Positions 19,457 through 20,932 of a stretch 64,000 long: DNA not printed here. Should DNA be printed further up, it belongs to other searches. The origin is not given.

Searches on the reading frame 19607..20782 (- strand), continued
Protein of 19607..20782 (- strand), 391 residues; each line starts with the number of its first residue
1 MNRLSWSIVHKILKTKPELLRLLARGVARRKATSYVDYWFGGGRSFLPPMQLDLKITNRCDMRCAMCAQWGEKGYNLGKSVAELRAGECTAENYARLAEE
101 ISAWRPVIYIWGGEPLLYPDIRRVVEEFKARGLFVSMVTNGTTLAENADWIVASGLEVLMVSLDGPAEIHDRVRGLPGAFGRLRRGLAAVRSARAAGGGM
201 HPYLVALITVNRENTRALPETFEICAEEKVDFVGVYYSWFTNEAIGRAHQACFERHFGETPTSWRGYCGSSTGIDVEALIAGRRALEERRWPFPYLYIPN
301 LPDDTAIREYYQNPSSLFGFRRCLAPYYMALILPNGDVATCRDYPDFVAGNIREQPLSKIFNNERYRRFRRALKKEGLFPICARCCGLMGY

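Call 27: search_protein_families(library=ncbifam, proteins=[L060:1598-2386:+, L016:4960-6273:+, L016:6293-7597:+, L016:7594-8883:+, L005:5217-6410:+, L011:10984-12201:+], max_evalue=0.001)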
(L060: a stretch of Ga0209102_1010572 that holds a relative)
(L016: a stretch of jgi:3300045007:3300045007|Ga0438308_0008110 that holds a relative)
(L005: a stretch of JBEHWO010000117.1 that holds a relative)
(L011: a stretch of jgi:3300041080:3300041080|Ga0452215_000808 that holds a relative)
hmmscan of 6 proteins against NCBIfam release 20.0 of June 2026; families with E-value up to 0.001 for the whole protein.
L060:1598-2386:+ (262 aa): 16 families
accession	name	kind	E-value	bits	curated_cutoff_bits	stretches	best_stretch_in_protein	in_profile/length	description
NF038302.1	EPS_HpsE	equivalog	3.7e-12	45.8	300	1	10-109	5-112/307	hormogonium polysaccharide biosynthesis glycosyltransferase HpsE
TIGR04283.1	glyco_like_mftF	equivalog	2.5e-10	40.3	182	1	10-152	3-143/221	TIGR04283 family arsenosugar biosynthesis glycosyltransferase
NF007482.0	PRK10073.1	equivalog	3e-10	39.6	423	1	6-103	6-105/334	glycosyltransferase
TIGR04195.1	S_glycosyl_SunS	equivalog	7.4e-10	38.2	350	1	10-106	61-153/421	SunS family peptide S-glycosyltransferase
TIGR04182.1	glyco_TIGR04182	equivalog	6.9e-09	35.5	325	1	8-95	2-84/293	S-layer glycoprotein N-glycosyltransferase AglJ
NF047683.1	TeichurnBiosyTuaG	equivalog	1e-08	35.1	400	1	4-104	4-107/252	teichuronic acid biosynthesis protein TuaG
TIGR03111.1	glyc2_xrt_Gpos1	hypoth_equivalog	3.8e-07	29.2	363.95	1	8-101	51-149/439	TIGR03111 family XrtG-associated glycosyltransferase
TIGR03965.1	mycofact_glyco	equivalog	7.4e-07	28.4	280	1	7-136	75-207/467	mycofactocin biosynthesis glycosyltransferase MftF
NF041875.1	EPS_EpsD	equivalog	2.5e-06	27.1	370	1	8-102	1-98/325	exopolysaccharide biosynthesis glycosyltransferase EpsD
NF050050.1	ProtGlycPglI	equivalog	1.4e-05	24.7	500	1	8-97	4-97/306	GalNAc(5)-diNAcBac-PP-undecaprenol beta-1,3-glucosyltransferase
TIGR03937.1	PgaC_IcaA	equivalog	1.4e-05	24.2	422.3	1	7-99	46-141/407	poly-beta-1,6-N-acetyl-D-glucosamine synthase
NF010496.0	PRK13915.1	equivalog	2.6e-05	23.4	262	1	6-101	31-134/307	glucosyl-3-phosphoglycerate synthase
NF038299.1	EPS_HpsN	equivalog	2.7e-05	23.3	425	1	8-117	3-117/317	hormogonium polysaccharide biosynthesis glycosyltransferase HpsN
TIGR04242.1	nodulat_NodC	equivalog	3.5e-05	22.9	550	1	7-117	49-166/395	chitooligosaccharide synthase NodC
NF053739.1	GlytfEpsEBac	equivalog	0.00056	19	450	1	8-63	3-59/265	glycosyltransferase EpsE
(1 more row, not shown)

L016:4960-6273:+ (437 aa): 20 families
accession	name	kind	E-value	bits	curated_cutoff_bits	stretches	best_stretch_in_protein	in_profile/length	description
TIGR03471.1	HpnJ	equivalog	6e-25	88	577.6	1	156-390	197-437/472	hopanoid biosynthesis associated radical SAM protein HpnJ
TIGR02026.1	BchE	equivalog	2e-22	79.8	481.35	1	159-389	197-431/497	magnesium-protoporphyrin IX monomethyl ester anaerobic oxidative cyclase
TIGR04479.1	bcpD_PhpK_rSAM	subfamily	8.1e-21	74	600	1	155-322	240-410/504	PhpK family radical SAM P-methyltransferase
TIGR04014.1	B12_SAM_MJ_0865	equivalog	1.5e-20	73.4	360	2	65-199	49-203/434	methyl-coenzyme M reductase glutamine C-methyltransferase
TIGR04072.2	rSAM_ladder_B12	equivalog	2e-17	63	360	1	71-349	85-378/443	lipid biosynthesis B12-binding/radical SAM protein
TIGR04013.1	B12_SAM_MJ_1487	hypoth_equivalog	9.7e-17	60.9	251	1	39-201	26-199/382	TIGR04013 family B12-binding domain/radical SAM domain-containing protein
NF050148.1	rSAM_ApyD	equivalog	1.8e-14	53.1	750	1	153-319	196-364/645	RiPP biosynthesis radical SAM protein ApyD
TIGR04367.1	HpnR_B12_rSAM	equivalog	6.3e-14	51.4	650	1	157-363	187-391/490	hopanoid C-3 methylase HpnR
NF038361.1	rSAM_Sden_1168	equivalog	1.2e-12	47.2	575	1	158-341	284-471/560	Sden_1168 family B12-binding radical SAM P-methyltransferase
TIGR04295.1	B12_rSAM_oligo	hypoth_equivalog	2.2e-12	46.4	400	1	158-274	202-315/422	TIGR04295 family B12-binding domain-containing radical SAM protein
NF040546.1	rSAM_CUAEP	equivalog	1.1e-09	37.5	500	1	159-322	174-342/468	CUAEP/CCAEP-tail radical SAM (seleno)protein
TIGR04385.1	B12_rSAM_cofa1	equivalog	3.6e-08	33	450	1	144-274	183-318/438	B12 lower ligand biosynthesis radical SAM protein BzaD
TIGR03975.1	rSAM_ocin_1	subfamily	2.2e-07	29.8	281.85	1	156-313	261-422/606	RiPP maturation radical SAM C-methyltransferase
NF040542.1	rSAM_RCCLKC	equivalog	3.9e-06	26.3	450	1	158-322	182-351/423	arsinothricin biosynthesis radical SAM protein ArsL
TIGR04434.1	rSAM_Pput_1520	hypoth_equivalog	4.3e-06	25.5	550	1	160-291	256-401/515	B12-binding domain/radical SAM domain-containing protein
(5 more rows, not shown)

L016:6293-7597:+ (434 aa): 27 families (the best 25 are shown)
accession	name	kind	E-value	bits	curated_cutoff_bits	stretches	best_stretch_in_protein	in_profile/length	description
TIGR03150.1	fabF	equivalog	5.7e-130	433.7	493.75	1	5-426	1-407/407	beta-ketoacyl-ACP synthase II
NF005589.0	PRK07314.1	subfamily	2.8e-126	421.6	387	1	4-428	3-412/413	beta-ketoacyl-ACP synthase II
NF006274.0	PRK08439.1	equivalog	3e-107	358.9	621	1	5-428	2-406/406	beta-ketoacyl-ACP synthase II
NF004970.0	PRK06333.1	subfamily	3e-96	322.8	525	1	5-429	4-423/424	beta-ketoacyl-ACP synthase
NF006434.0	PRK08722.1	equivalog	2.7e-90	303.2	759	1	5-427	4-413/414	beta-ketoacyl-ACP synthase II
NF006587.0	PRK09116.1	equivalog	2.3e-78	263.7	470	1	5-428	2-407/408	beta-ketoacyl-ACP synthase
NF005076.0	PRK06501.1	equivalog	1.9e-77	260.9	629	1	5-427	10-422/425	beta-ketoacyl-ACP synthase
NF005935.0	PRK07967.1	equivalog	1.4e-73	248.1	630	1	5-429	2-405/406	beta-ketoacyl-ACP synthase I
NF005916.1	PRK07910.1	equivalog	1.5e-68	231.7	560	1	6-425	13-415/418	KasA/KasB family beta-ketoacyl-ACP synthase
NF004618.0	PRK05952.1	equivalog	1.3e-59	202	455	1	6-427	3-382/384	beta-ketoacyl-ACP synthase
NF005490.0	PRK07103.1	equivalog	1.8e-56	192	445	1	5-428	4-413/414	polyketide beta-ketoacyl:acyl carrier protein synthase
NF006618.0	PRK09185.1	subfamily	4.1e-49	167.7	407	1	6-427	4-392/394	beta-ketoacyl-ACP synthase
NF058662.1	cispenta_AmcF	equivalog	9.3e-47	159.8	325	2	160-426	109-368/369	cispentacin biosynthesis acyltransferase subunit AmcF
NF040607.1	mycolic_Pks13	equivalog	9.8e-38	129.3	2100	1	155-429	246-527/1680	polyketide synthase Pks13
NF045894.1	PKS_plus_SDR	equivalog_domain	7.3e-35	120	1740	1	156-394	149-385/1515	type I polyketide synthase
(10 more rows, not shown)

L016:7594-8883:+ (429 aa): 26 families (the best 25 are shown)
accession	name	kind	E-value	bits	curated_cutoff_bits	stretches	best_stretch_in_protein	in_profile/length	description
TIGR03150.1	fabF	equivalog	2.4e-147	490.9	493.75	1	5-424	1-406/407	beta-ketoacyl-ACP synthase II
NF005589.0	PRK07314.1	subfamily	6.7e-141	469.8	387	1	4-427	3-412/413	beta-ketoacyl-ACP synthase II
NF004970.0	PRK06333.1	subfamily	1e-117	393.6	525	1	4-428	3-423/424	beta-ketoacyl-ACP synthase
NF006274.0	PRK08439.1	equivalog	1.5e-115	386.2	621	2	162-424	145-403/406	beta-ketoacyl-ACP synthase II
NF005076.0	PRK06501.1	equivalog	5.4e-108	361.6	629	1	7-427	13-423/425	beta-ketoacyl-ACP synthase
NF006434.0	PRK08722.1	equivalog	4.8e-101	338.6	759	1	4-425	3-412/414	beta-ketoacyl-ACP synthase II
NF005916.1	PRK07910.1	equivalog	1.5e-90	304.1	560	1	5-427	12-418/418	KasA/KasB family beta-ketoacyl-ACP synthase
NF006587.0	PRK09116.1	equivalog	4.2e-83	279.4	470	1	5-427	2-407/408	beta-ketoacyl-ACP synthase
NF005935.0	PRK07967.1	equivalog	1.4e-82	277.7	630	1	5-428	2-405/406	beta-ketoacyl-ACP synthase I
NF006618.0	PRK09185.1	subfamily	7.6e-78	262.3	407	1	5-426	3-392/394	beta-ketoacyl-ACP synthase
NF004618.0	PRK05952.1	equivalog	6e-74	249.2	455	2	142-426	110-382/384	beta-ketoacyl-ACP synthase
NF005490.0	PRK07103.1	equivalog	7.2e-66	222.9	445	1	5-426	4-412/414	polyketide beta-ketoacyl:acyl carrier protein synthase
NF058662.1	cispenta_AmcF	equivalog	2.2e-59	201.3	325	2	160-425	110-368/369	cispentacin biosynthesis acyltransferase subunit AmcF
NF040607.1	mycolic_Pks13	equivalog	7.6e-37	126.4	2100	1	164-426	256-525/1680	polyketide synthase Pks13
NF045894.1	PKS_plus_SDR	equivalog_domain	1.7e-32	112.1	1740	1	162-424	156-424/1515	type I polyketide synthase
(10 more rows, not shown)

L005:5217-6410:+ (397 aa): 4 families
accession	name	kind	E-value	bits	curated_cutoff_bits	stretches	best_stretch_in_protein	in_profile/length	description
TIGR03472.1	HpnI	equivalog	2.9e-21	75.7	310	1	9-385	5-371/373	bacteriohopanetetrol glucosamine biosynthesis glycosyltransferase HpnI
TIGR03469.1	HpnB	hypoth_equivalog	6e-07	28.8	379.25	1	40-355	39-359/386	hopene-associated glycosyltransferase HpnB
TIGR03965.1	mycofact_glyco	equivalog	1.2e-05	24.4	280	1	39-161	68-185/467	mycofactocin biosynthesis glycosyltransferase MftF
TIGR03937.1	PgaC_IcaA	equivalog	1.5e-05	24.1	422.3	1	36-153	36-148/407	poly-beta-1,6-N-acetyl-D-glucosamine synthase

L011:10984-12201:+ (405 aa): 11 families
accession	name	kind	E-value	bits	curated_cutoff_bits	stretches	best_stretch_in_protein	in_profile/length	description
TIGR01836.1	PHA_synth_III_C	subfamily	1.2e-08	34.3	365.3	0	171-218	113-160/350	class III poly(R)-hydroxyalkanoic acid synthase subunit PhaC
TIGR01738.1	bioH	equivalog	8.8e-07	28.8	206.95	0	177-221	49-92/245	pimeloyl-ACP methyl ester esterase BioH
NF051488.1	bifunc_PcaDC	exception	9.2e-07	28.3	390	0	180-253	68-134/375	bifunctional 3-oxoadipate enol-lactonase/4-carboxymuconolactone decarboxylase PcaDC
TIGR01838.1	PHA_synth_I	subfamily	6.2e-05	21.6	622.65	0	169-215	237-286/532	class I poly(R)-hydroxyalkanoic acid synthase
NF011457.0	PRK14875.1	equivalog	6.9e-05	22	307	0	188-230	192-234/372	acetoin dehydrogenase dihydrolipoyllysine-residue acetyltransferase subunit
TIGR03611.1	RutD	equivalog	0.00024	20.6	238.5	0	320-369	186-235/258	pyrimidine utilization protein D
TIGR02427.1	protocat_pcaD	equivalog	0.00034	20.1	255.85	0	320-356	181-217/251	3-oxoadipate enol-lactonase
NF051487.1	bifunc_PcaCD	exception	0.0004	19.6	430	0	319-356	341-378/413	bifunctional 4-carboxymuconolactone decarboxylase/3-oxoadipate enol-lactonase PcaCD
NF045632.1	hydroxlase_HsaD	equivalog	0.0005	19.1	400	0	184-233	94-143/290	4,5:9,10-diseco-3-hydroxy-5,9,17-trioxoandrosta-1(10),2-diene-4-oate hydrolase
TIGR02821.1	fghA_ester_D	equivalog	0.00074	19.1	281.7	0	160-244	105-189/275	S-formylglutathione hydrolase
NF045948.1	ProImpepThrmp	equivalog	0.00078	19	500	0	189-213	90-114/291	proline iminopeptidase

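Call 30: search_protein_families(library=pfam, proteins=[L031:3625-4527:+, L037:4708-5499:+, L019:10642-11538:+, L036:11177-12610:+, L039:730-2031:+, L046:1491-2651:+, L089:11303-11848:+, L059:1598-2578:+, L030:2452-3390:+, L022:3915-5972:+], max_evalue=0.001)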
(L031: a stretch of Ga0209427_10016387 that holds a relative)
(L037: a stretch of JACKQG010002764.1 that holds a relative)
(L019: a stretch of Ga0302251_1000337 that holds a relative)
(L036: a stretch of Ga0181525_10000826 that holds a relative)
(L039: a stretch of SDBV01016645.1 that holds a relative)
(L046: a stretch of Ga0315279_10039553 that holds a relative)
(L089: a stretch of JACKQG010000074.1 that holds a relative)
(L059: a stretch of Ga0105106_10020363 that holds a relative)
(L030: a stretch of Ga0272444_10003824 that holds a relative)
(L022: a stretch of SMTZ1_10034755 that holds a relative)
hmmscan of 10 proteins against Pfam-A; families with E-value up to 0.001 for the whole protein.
L031:3625-4527:+ (300 aa): 3 families
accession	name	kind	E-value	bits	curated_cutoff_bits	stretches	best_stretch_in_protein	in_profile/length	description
PF00535.33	Glycos_transf_2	-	1.4e-24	87.4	23.3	1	3-104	1-111/168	Glycosyl transferase family 2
PF13641.12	Glyco_tranf_2_3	-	1.4e-10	42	27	1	2-173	3-196/230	Glycosyltransferase like family 2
PF10111.15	Glyco_tranf_2_2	-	3.7e-09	36.9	27.3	1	3-90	1-99/276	Glycosyltransferase like family 2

L037:4708-5499:+ (263 aa): 10 families
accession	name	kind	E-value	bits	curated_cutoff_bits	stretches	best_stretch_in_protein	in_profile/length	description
PF08241.18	Methyltransf_11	-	2.7e-21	76.4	21.2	1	70-163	1-95/95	Methyltransferase domain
PF13649.12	Methyltransf_25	-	1.7e-19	70.8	27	1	69-159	1-97/97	Methyltransferase domain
PF13847.12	Methyltransf_31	-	5.9e-14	52.4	27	1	65-172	3-114/145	Methyltransferase domain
PF13489.12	Methyltransf_23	-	2.7e-13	50.4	27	1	50-204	8-163/164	Methyltransferase domain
PF08242.18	Methyltransf_12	-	8.7e-12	46.1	30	1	70-161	1-98/98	Methyltransferase domain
PF01209.24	Ubie_methyltran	-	7.6e-10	39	20.1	1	66-163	48-151/233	ubiE/COQ5 methyltransferase family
PF02353.26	CMAS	-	3e-08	33.8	27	1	39-169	35-170/273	Mycolic acid cyclopropane synthetase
PF05175.20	MTS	-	6.3e-05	23.1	23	1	58-163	23-138/170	Methyltransferase small domain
PF20922.3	Anamorsin_N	-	0.00056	20.1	27.1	1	125-176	48-92/163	Anamorsin, N-terminal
PF01728.25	FtsJ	-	0.00067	20.1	24.1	0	62-126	19-82/181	FtsJ-like methyltransferase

L019:10642-11538:+ (298 aa): 1 family
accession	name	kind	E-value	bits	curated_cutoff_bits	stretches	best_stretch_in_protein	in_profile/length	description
PF01937.24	ARMT1-like_dom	-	4e-55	187.6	25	1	19-293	4-310/311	Damage-control phosphatase ARMT1-like domain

L036:11177-12610:+ (477 aa): 1 family
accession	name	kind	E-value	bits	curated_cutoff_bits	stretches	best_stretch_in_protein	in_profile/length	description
PF00202.27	Aminotran_3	-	5.8e-94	315.5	30.5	1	58-450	13-402/403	Aminotransferase class-III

L039:730-2031:+ (433 aa): 2 families
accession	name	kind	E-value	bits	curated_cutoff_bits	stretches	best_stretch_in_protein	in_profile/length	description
PF05990.18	DUF900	-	6.8e-44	150.5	20.5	1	161-396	4-229/232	Alpha/beta hydrolase of unknown function (DUF900)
PF12697.13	Abhydrolase_6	-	1.5e-05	26.2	26.3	1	179-326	1-120/217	Alpha/beta hydrolase family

L046:1491-2651:+ (386 aa): 2 families
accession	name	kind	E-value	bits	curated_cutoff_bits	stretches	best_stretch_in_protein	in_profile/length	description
PF06925.17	MGDG_synth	-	2.9e-05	24.6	25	1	23-184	3-164/169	Monogalactosyldiacylglycerol (MGDG) synthase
PF04101.22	Glyco_tran_28_C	-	5e-05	23.8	22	1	239-311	29-96/166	Glycosyltransferase family 28 C-terminal domain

L089:11303-11848:+ (181 aa): 6 families
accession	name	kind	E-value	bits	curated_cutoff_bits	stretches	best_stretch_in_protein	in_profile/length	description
PF00583.31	Acetyltransf_1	-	9.3e-12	45.7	20.7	1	32-148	4-116/116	Acetyltransferase (GNAT) family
PF13302.13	Acetyltransf_3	-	6e-08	33.9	25.4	1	11-149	4-138/138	Acetyltransferase (GNAT) domain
PF13508.13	Acetyltransf_7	-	8e-06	26.6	27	1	72-150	12-84/84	Acetyltransferase (GNAT) domain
PF13673.13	Acetyltransf_10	-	1.7e-05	25.2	23.6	1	60-168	28-125/128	Acetyltransferase (GNAT) domain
PF13420.13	Acetyltransf_4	-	1.8e-05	25.3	24.3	1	16-149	6-135/155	Acetyltransferase (GNAT) domain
PF13523.12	Acetyltransf_8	-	3.2e-05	24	27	1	59-150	40-139/145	Acetyltransferase (GNAT) domain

L059:1598-2578:+ (326 aa): 2 families
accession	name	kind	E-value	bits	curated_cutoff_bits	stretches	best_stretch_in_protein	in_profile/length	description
PF14378.12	PAP2_3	-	1.1e-22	81.2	27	1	128-298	23-189/190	PAP2 superfamily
PF01569.27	PAP2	-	2.9e-08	34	27.2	1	235-299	48-120/130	PAP2 superfamily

L030:2452-3390:+ (312 aa): 3 families
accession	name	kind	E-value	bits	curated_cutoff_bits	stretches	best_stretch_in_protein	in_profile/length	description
PF13469.12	Sulfotransfer_3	-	2e-09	38.4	27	1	8-144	2-160/216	Sulfotransferase family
PF00685.33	Sulfotransfer_1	-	4.9e-06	26.6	22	1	6-185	2-162/255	Sulfotransferase domain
PF03567.20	Sulfotransfer_2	-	0.00096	19.8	22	0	87-142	59-109/252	Sulfotransferase family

L022:3915-5972:+ (685 aa): 0 families

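Call 45: list_cluster_members(proteins=[window:19607-20782:-, window:21124-22329:+, window:12083-14656:-, window:19438-19527:-])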
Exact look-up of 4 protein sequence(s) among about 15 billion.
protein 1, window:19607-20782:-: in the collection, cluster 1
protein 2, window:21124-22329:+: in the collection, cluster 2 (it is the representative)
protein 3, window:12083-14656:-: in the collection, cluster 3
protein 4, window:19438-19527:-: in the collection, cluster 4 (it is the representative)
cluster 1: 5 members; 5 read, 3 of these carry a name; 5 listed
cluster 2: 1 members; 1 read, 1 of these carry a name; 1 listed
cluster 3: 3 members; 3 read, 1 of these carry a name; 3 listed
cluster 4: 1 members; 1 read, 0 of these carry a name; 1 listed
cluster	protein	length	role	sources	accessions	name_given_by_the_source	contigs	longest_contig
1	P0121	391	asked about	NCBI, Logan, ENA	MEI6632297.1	MAG: radical SAM protein [Chlamydiota bacterium]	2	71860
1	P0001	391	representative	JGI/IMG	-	radical SAM protein with 4Fe4S-binding SPASM domain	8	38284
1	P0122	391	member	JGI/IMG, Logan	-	radical SAM protein with 4Fe4S-binding SPASM domain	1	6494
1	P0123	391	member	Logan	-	-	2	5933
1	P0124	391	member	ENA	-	-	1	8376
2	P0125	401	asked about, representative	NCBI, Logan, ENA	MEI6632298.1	MAG: MBL fold metallo-hydrolase [Chlamydiota bacterium]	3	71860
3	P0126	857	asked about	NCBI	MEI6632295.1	MAG: magnesium-translocating P-type ATPase [Chlamydiota bacterium]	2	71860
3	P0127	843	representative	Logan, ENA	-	-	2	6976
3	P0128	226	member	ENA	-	-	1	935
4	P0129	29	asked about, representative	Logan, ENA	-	-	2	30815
